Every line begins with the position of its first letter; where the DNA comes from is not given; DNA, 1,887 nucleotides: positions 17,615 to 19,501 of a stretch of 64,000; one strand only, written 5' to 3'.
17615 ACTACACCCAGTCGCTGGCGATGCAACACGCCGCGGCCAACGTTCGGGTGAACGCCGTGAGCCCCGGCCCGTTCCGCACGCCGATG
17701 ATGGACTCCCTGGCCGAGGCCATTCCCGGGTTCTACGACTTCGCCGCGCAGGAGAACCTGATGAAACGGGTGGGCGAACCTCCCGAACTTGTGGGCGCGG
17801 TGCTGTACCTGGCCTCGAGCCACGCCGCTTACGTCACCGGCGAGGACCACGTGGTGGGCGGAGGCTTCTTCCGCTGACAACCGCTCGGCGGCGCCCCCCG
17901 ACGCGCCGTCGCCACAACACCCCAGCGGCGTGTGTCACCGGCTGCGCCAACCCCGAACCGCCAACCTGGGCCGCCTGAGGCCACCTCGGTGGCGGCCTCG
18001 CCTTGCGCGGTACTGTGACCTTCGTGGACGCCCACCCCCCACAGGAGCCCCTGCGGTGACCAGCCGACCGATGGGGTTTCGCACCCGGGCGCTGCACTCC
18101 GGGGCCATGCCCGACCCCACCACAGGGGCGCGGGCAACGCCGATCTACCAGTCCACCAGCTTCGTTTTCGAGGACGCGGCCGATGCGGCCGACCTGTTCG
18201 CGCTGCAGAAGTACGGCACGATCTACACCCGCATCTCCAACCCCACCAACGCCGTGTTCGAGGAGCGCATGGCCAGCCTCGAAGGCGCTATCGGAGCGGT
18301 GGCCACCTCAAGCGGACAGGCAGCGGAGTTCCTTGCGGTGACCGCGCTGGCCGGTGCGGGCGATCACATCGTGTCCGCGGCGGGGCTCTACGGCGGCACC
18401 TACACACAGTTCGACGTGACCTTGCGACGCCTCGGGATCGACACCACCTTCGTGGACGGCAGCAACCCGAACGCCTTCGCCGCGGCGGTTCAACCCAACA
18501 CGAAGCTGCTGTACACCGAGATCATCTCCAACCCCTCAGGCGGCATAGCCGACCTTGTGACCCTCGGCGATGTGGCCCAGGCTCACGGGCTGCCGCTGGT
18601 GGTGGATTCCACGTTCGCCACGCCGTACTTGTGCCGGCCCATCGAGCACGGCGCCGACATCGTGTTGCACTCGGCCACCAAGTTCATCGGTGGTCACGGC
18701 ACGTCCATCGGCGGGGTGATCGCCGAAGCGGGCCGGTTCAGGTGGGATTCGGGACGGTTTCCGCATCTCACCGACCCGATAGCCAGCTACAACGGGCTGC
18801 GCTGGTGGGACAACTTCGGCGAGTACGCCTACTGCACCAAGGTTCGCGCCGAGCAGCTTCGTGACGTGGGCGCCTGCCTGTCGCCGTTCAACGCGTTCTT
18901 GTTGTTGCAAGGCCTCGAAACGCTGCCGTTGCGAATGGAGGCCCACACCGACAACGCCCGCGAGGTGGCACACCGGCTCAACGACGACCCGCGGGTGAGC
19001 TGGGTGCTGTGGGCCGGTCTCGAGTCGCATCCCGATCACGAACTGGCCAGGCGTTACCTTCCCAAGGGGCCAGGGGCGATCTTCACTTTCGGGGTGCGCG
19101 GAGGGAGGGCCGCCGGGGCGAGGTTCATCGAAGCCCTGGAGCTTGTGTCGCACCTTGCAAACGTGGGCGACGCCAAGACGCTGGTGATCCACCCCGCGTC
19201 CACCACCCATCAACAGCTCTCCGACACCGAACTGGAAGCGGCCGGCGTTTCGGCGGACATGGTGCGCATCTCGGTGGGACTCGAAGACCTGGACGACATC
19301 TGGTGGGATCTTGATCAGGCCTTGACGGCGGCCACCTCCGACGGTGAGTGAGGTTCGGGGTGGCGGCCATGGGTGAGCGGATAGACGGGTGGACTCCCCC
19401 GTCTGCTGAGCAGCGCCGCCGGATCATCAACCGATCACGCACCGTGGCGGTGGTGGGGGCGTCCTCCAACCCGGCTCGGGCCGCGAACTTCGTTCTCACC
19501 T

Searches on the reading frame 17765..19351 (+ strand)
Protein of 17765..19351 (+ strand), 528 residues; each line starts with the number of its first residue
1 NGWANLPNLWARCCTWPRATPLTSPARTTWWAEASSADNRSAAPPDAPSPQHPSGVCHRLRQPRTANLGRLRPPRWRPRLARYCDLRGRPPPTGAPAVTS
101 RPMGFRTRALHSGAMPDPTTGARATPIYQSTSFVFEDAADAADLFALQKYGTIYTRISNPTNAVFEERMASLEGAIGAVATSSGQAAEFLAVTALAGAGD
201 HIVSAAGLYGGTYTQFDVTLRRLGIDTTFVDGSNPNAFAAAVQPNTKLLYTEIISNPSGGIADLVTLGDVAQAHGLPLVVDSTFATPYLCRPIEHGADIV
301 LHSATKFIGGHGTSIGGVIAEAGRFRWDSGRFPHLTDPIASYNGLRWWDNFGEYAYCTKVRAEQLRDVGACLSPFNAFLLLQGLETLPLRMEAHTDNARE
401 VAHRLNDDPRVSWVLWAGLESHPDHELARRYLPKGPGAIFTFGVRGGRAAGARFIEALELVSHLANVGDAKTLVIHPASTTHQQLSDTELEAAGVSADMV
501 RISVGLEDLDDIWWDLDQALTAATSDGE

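Call 75: search_protein_families(library=pfam, proteins=[window:17765-19351:+], max_evalue=0.00001)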
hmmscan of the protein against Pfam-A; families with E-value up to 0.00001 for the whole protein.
window:17765-19351:+ (528 aa): 3 families
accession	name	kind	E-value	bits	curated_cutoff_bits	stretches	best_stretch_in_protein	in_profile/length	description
PF01053.26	Cys_Met_Meta_PP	-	7e-127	423.6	27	1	107-520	2-380/381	Cys/Met metabolism PLP-dependent enzyme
PF00155.27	Aminotran_1_2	-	9.8e-08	32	19.7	1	134-320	18-233/361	Aminotransferase class I and II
PF01041.23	DegT_DnrJ_EryC1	-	2.8e-07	30.5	19.8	1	159-285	23-149/360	DegT/DnrJ/EryC1/StrS aminotransferase family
